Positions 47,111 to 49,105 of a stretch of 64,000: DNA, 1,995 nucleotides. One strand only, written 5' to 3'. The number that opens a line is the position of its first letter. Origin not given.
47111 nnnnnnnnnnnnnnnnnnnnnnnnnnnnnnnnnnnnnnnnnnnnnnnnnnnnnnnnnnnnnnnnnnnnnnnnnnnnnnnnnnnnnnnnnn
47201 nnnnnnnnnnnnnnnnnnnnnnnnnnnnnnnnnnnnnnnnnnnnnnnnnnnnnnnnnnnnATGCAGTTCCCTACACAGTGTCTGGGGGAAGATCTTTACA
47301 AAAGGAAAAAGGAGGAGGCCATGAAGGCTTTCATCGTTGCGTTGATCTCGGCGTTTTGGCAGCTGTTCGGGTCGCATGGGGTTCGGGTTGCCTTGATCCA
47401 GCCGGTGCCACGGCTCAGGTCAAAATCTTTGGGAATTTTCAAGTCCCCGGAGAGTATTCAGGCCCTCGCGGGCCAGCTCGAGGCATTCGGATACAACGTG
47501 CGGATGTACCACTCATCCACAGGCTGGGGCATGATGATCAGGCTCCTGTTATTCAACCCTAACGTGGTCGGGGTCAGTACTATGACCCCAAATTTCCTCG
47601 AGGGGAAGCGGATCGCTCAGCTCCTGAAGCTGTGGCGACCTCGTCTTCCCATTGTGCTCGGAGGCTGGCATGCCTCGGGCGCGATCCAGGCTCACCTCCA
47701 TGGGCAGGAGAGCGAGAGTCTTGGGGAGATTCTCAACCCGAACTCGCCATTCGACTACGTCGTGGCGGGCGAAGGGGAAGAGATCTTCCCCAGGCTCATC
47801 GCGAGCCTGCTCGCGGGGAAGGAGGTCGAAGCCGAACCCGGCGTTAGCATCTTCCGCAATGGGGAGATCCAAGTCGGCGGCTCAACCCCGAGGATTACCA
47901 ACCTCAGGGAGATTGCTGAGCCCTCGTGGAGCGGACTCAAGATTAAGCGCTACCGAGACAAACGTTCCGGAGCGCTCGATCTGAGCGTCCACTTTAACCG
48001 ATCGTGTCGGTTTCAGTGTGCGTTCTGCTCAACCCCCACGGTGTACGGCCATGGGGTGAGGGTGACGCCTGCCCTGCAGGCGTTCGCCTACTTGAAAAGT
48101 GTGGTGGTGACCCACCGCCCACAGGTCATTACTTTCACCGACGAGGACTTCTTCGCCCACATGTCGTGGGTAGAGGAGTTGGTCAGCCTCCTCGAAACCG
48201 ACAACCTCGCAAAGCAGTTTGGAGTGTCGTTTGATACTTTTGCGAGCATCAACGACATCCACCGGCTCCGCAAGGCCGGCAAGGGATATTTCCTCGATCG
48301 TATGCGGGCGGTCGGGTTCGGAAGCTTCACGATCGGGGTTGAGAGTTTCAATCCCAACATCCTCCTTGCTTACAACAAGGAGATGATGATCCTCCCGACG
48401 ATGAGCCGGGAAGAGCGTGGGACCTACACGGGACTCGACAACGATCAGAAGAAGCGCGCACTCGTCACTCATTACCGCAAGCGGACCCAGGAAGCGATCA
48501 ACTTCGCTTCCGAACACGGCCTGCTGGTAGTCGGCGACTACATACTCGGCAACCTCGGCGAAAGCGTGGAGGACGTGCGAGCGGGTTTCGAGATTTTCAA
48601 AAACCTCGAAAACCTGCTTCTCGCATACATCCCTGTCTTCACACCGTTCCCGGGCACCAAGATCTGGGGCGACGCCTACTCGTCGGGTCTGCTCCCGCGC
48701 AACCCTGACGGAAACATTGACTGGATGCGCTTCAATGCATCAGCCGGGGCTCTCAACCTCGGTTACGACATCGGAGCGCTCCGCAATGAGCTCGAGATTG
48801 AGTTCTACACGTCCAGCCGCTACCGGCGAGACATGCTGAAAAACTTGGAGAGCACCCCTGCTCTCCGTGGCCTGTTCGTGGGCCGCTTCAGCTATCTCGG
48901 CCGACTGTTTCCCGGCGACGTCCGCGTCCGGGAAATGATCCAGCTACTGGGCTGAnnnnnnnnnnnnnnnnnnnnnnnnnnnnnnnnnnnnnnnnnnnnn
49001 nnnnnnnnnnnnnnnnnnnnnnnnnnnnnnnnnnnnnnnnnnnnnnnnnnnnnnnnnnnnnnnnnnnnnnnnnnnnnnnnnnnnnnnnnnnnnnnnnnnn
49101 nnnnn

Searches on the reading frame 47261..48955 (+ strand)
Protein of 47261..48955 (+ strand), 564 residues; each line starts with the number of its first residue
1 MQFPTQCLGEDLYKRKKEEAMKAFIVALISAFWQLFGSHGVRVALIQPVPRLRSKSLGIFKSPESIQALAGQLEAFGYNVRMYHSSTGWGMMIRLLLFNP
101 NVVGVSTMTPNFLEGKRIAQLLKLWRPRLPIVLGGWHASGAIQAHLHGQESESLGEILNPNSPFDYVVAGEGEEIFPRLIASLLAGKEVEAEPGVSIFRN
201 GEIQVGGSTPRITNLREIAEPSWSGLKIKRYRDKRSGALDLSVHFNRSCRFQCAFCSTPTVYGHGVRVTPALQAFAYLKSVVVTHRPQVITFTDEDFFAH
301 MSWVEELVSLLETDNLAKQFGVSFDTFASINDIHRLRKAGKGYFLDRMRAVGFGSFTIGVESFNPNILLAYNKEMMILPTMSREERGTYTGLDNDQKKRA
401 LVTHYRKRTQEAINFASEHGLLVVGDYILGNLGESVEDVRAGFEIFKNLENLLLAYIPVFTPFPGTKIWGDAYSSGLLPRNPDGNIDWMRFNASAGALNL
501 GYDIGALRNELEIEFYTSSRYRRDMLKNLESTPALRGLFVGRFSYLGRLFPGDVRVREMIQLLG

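Call 47: search_protein_families(library=pfam, proteins=[window:47261-48955:+], max_evalue=0.00001)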
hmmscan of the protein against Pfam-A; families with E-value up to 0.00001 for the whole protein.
window:47261-48955:+ (564 aa): 2 families
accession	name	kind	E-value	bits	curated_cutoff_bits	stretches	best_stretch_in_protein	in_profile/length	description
PF02310.24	B12-binding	-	8.4e-10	39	32.1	1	66-179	17-120/121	B12 binding domain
PF04055.27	Radical_SAM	-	4.2e-09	37.2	29.5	1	245-440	3-160/166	Radical SAM superfamily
